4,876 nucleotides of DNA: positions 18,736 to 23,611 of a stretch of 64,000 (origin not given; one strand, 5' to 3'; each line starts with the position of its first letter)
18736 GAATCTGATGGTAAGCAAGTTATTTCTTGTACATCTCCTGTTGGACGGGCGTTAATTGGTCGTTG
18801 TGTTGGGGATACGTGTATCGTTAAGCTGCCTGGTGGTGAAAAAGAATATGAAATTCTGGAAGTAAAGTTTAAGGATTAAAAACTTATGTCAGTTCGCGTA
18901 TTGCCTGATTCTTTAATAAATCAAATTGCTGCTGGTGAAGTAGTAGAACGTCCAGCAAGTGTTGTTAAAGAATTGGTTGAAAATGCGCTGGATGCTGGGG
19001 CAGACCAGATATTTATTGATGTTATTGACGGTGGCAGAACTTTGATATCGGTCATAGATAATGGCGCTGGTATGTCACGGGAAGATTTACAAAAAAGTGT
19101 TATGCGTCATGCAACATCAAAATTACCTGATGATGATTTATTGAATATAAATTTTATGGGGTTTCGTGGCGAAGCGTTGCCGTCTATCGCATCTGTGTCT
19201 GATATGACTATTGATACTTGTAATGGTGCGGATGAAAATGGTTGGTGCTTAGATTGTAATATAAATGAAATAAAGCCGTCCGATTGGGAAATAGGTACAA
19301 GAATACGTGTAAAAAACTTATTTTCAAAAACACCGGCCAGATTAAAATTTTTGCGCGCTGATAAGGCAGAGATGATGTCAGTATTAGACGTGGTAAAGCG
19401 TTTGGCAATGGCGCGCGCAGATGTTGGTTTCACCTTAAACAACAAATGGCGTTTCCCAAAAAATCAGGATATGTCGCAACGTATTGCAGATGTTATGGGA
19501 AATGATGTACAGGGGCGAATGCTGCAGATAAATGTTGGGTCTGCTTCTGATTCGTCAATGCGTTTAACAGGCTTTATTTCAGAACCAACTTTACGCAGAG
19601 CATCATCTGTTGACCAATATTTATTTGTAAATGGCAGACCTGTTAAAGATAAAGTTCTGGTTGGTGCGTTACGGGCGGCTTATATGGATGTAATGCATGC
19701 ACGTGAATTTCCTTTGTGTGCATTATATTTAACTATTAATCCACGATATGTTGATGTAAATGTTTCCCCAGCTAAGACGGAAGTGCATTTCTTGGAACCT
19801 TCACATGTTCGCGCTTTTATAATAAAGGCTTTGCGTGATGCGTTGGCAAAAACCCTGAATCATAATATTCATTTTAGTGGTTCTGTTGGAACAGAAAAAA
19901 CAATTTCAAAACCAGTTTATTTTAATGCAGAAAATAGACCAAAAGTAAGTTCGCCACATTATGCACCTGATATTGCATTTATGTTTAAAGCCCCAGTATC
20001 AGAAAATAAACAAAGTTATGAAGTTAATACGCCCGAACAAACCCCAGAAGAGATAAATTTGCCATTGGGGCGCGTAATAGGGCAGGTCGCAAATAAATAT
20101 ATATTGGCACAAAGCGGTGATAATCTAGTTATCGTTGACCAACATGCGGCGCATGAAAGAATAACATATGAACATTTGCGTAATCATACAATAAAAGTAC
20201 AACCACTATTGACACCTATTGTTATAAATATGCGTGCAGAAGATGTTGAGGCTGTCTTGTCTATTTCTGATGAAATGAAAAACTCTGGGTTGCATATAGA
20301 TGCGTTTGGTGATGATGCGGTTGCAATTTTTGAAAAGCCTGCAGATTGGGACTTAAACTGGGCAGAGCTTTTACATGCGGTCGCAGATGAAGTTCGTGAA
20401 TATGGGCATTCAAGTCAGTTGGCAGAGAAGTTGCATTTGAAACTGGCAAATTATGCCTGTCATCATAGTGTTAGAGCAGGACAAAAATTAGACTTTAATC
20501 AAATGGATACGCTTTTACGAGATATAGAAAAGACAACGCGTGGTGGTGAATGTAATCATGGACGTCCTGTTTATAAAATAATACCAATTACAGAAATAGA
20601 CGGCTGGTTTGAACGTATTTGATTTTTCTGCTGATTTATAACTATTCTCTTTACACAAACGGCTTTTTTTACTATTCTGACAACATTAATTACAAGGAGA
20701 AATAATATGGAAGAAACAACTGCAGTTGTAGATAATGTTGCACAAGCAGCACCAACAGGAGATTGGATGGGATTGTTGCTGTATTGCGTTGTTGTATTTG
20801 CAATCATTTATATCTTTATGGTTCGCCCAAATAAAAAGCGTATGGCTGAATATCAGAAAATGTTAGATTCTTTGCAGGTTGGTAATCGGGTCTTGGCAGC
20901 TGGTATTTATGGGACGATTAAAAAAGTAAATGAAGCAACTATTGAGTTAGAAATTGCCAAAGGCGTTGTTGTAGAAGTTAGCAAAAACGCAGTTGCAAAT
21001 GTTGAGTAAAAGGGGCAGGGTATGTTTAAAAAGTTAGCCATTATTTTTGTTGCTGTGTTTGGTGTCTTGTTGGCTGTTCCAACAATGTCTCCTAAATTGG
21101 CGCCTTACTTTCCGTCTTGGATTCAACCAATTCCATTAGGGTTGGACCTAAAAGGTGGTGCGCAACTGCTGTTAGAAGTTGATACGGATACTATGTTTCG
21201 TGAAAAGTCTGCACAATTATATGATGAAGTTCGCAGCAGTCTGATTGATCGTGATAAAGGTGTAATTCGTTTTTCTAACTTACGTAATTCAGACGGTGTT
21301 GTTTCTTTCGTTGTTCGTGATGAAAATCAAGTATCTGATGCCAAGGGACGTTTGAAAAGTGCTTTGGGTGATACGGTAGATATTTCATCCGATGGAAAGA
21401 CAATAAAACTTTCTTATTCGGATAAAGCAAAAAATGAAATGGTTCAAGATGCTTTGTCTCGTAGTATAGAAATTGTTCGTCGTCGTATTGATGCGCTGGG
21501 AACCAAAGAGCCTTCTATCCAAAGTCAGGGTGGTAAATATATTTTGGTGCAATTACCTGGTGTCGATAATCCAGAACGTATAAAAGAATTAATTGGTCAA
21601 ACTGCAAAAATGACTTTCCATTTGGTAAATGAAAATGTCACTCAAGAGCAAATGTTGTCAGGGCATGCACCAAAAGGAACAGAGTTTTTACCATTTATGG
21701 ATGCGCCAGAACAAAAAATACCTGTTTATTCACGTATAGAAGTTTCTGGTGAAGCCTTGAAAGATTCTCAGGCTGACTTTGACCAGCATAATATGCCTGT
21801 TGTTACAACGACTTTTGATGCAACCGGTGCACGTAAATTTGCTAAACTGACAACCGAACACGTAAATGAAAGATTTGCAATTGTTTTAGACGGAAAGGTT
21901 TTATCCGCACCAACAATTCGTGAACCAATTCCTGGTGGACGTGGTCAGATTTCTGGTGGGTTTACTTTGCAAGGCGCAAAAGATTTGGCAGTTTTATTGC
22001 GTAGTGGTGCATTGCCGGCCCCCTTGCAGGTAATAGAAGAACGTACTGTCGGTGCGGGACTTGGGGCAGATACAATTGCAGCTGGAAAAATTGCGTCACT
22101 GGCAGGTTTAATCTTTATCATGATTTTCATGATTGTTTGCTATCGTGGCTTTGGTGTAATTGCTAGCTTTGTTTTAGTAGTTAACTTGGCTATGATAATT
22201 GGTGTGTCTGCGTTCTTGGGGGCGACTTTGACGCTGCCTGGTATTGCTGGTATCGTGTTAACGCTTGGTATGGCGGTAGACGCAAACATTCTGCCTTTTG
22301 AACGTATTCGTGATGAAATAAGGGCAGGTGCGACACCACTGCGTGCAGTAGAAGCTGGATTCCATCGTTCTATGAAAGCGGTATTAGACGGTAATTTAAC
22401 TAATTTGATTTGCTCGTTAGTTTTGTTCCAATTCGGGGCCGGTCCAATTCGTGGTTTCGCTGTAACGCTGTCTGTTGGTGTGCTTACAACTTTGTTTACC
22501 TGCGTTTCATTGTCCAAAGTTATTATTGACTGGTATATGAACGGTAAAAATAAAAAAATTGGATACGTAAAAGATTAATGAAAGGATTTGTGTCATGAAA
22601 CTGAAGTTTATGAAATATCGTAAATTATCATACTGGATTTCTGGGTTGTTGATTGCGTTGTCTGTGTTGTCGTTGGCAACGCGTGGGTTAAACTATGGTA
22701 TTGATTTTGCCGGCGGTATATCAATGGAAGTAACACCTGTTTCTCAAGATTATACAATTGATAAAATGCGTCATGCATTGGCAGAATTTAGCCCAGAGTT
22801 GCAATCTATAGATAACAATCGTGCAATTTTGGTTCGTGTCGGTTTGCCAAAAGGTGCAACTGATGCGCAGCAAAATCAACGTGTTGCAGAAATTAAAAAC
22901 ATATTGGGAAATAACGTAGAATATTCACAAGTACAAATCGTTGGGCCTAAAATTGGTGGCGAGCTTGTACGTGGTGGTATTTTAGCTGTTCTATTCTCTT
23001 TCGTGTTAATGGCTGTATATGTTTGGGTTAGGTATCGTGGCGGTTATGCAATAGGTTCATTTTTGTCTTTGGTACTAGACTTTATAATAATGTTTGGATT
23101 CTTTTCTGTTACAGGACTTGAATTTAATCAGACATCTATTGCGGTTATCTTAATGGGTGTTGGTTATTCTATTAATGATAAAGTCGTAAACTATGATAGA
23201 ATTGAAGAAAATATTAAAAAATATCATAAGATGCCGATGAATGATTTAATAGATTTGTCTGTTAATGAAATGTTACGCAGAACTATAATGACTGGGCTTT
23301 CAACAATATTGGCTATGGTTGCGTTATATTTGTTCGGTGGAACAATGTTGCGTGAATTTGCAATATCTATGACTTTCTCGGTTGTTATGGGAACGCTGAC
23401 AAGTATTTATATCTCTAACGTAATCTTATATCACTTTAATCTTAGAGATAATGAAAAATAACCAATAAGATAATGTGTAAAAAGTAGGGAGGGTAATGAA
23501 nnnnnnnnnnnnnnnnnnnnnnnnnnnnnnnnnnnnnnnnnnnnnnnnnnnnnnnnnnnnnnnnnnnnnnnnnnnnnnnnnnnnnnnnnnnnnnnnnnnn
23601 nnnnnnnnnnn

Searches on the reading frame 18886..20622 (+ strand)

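Call 27: search_protein_families(library=pfam, proteins=[window:18886-20622:+], max_evalue=1e-8)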
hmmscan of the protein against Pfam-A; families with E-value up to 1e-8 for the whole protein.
window:18886-20622:+ (578 aa): 3 families
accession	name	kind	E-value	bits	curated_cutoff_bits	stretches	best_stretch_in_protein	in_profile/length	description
PF01119.25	DNA_mis_repair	-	5.5e-34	116.8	26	1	200-320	1-118/119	DNA mismatch repair protein, C-terminal domain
PF08676.16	MutL_C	-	7e-34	117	25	1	398-535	1-142/142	MutL C terminal dimerisation domain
PF13589.12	HATPase_c_3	-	5.1e-12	46.4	25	1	24-136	4-116/137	Histidine kinase-, DNA gyrase B-, and HSP90-like ATPase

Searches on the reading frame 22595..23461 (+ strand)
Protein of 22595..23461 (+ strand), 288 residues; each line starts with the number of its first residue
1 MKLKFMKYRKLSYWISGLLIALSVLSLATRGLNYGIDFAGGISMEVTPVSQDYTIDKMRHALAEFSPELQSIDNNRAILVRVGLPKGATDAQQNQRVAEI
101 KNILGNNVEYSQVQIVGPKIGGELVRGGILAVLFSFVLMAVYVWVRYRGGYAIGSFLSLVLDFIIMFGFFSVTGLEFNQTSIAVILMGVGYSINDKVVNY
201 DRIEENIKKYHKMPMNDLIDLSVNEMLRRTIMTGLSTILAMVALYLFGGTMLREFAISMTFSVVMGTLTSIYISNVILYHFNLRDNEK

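Call 27: search_protein_families(library=pfam, proteins=[window:22595-23461:+], max_evalue=1e-8)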
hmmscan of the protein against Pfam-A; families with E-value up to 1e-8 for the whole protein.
window:22595-23461:+ (288 aa): 1 family
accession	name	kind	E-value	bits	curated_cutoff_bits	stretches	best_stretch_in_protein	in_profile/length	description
PF02355.23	SecD_SecF_C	-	3.3e-56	190.1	20.5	1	104-281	9-186/189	Protein export membrane protein SecD/SecF, C-terminal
